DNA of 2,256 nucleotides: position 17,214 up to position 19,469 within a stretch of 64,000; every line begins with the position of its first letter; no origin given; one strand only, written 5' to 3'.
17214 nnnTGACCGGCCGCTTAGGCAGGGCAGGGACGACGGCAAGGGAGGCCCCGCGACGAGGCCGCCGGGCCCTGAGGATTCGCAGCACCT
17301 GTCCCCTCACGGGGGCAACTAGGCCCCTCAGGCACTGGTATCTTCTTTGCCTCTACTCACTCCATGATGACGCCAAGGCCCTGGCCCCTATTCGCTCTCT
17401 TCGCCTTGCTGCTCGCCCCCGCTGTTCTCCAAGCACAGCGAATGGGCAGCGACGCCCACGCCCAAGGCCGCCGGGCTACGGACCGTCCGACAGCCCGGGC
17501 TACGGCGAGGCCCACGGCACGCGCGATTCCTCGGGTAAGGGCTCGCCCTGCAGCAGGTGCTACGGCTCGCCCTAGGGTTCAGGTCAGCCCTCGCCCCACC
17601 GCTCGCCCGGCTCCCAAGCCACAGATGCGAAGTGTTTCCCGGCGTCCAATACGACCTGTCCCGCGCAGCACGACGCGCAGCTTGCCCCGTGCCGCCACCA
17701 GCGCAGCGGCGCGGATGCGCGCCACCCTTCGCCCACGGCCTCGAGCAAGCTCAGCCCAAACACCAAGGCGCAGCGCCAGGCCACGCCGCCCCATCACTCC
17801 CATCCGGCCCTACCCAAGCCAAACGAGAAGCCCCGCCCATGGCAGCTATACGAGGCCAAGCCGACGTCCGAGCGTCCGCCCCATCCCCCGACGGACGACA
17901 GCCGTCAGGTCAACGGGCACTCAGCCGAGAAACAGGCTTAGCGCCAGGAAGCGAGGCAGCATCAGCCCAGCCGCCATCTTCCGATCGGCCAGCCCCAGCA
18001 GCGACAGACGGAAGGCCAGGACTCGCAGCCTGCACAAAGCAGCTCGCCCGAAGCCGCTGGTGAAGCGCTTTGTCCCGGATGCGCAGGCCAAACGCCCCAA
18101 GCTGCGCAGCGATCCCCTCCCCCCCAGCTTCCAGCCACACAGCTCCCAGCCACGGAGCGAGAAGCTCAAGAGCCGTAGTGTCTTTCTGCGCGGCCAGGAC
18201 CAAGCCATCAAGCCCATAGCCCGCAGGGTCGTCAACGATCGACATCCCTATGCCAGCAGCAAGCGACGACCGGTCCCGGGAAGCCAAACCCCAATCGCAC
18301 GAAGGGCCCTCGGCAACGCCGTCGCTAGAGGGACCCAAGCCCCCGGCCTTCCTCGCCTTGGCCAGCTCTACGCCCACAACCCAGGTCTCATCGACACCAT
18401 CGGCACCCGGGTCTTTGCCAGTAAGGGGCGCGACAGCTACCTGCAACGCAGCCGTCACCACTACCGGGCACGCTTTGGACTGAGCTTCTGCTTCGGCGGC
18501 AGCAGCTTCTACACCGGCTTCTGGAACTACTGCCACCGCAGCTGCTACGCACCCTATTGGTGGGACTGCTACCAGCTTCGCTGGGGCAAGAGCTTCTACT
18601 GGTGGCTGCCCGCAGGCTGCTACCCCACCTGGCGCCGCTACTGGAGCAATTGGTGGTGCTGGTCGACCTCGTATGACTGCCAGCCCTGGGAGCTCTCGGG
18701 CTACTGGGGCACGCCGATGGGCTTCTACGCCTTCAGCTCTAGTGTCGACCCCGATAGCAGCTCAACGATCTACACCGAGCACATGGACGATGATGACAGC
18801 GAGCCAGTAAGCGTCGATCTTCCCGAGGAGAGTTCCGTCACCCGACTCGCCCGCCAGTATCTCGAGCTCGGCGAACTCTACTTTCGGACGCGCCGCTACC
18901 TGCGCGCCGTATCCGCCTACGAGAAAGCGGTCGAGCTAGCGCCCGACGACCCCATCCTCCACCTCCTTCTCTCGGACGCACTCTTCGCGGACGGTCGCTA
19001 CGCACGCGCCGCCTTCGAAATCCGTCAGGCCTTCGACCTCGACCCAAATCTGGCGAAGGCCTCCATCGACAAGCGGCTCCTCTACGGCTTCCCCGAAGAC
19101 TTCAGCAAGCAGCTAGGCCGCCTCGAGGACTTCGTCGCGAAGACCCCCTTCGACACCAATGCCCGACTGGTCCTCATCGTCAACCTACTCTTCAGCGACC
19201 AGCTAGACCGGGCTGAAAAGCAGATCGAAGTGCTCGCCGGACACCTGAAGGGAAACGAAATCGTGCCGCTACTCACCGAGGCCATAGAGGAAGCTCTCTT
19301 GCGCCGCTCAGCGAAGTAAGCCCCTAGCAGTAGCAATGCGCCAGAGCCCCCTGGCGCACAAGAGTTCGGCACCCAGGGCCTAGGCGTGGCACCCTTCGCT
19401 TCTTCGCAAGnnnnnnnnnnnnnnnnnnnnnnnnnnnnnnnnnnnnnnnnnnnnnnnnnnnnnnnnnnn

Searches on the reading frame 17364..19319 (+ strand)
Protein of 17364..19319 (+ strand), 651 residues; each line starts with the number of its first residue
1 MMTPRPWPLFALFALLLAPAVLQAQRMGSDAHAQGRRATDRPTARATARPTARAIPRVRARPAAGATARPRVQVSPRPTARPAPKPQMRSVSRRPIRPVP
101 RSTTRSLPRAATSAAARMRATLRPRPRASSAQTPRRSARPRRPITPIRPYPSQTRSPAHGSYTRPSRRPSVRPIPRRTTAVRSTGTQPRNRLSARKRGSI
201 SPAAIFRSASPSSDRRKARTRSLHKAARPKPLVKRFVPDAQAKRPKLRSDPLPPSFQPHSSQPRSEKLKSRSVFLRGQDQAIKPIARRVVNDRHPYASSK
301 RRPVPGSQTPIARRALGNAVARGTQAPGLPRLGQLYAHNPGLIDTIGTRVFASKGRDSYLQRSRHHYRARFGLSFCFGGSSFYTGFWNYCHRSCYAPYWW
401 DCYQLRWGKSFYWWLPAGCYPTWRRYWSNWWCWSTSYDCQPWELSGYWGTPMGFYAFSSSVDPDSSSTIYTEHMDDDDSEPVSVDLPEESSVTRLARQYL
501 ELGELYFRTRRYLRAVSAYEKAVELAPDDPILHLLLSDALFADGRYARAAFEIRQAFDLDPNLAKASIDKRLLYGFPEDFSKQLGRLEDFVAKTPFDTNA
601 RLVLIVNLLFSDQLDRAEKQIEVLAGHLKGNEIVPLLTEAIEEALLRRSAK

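Call 78: search_protein_families(library=pfam, proteins=[window:17364-19319:+], max_evalue=0.0001)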
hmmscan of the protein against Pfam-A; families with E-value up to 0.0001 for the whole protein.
window:17364-19319:+ (651 aa): 7 families
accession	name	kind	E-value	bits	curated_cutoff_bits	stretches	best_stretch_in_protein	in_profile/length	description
PF07719.23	TPR_2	-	1.2e-10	41.1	27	1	497-529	2-34/34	Tetratricopeptide repeat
PF13181.12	TPR_8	-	1.5e-08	34.5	25.7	0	499-529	4-34/34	Tetratricopeptide repeat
PF14559.12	TPR_19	-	1.6e-08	35.2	25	1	510-562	5-57/68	Tetratricopeptide repeat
PF13432.12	TPR_16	-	5.9e-08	33.5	32.7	1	500-553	1-53/65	Tetratricopeptide repeat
PF13428.12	TPR_14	-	5.1e-07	30.2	23.5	0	498-537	3-42/44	Tetratricopeptide repeat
PF13414.12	TPR_11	-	2.7e-05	24.2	26.8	0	503-544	1-42/42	TPR repeat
PF00515.34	TPR_1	-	3e-05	24.1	27.8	0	496-529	1-34/34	Tetratricopeptide repeat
